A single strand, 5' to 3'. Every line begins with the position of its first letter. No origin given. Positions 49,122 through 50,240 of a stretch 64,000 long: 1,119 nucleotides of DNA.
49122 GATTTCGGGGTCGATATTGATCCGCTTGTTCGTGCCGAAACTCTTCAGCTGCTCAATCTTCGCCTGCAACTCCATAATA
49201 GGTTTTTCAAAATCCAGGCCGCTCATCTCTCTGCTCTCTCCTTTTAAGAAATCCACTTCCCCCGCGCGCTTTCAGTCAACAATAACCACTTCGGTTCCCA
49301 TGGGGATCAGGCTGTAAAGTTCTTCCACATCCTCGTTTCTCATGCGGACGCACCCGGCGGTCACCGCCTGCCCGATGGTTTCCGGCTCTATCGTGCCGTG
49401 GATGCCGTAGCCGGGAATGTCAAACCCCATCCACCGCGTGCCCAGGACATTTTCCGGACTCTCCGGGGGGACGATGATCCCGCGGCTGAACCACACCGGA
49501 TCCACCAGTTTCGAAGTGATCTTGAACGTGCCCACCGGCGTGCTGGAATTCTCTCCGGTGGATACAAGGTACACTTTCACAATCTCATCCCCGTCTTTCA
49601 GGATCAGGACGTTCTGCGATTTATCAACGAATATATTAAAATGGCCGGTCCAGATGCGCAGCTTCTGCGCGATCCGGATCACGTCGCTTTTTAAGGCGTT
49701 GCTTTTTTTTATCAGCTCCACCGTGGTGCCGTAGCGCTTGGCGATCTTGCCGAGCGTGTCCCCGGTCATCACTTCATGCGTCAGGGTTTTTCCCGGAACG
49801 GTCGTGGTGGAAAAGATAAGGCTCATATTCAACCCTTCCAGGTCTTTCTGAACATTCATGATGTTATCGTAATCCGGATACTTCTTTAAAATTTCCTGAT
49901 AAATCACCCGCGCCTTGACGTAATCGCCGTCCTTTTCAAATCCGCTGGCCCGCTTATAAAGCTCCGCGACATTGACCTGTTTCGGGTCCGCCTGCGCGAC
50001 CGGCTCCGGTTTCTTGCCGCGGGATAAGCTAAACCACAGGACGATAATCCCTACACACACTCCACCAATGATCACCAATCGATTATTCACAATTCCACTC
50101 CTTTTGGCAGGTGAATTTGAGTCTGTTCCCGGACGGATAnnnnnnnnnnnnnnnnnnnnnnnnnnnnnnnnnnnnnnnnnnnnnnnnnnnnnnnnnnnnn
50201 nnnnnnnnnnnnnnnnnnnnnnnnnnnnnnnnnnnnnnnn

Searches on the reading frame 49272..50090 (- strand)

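Call 11: search_protein_families(library=pfam, proteins=[window:49272-50090:-], max_evalue=0.01)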
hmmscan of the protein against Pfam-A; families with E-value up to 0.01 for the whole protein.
window:49272-50090:- (272 aa): 5 families
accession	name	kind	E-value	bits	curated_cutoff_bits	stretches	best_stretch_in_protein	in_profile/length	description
PF03734.19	YkuD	-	7.8e-24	85.3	23.4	1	153-270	4-146/146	L,D-transpeptidase catalytic domain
PF01476.26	LysM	-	7.6e-12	45.4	20.9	1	105-147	1-43/43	LysM domain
PF13174.12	TPR_6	-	9.5e-05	23.2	26.3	1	44-73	3-32/33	Tetratricopeptide repeat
PF23473.1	LysM3_LYK4_5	-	0.0012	19.3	29.3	1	103-138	3-38/48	LYK4/5 LysM3 domain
PF13428.12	TPR_14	-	0.0067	17.5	23.5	0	42-77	2-37/44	Tetratricopeptide repeat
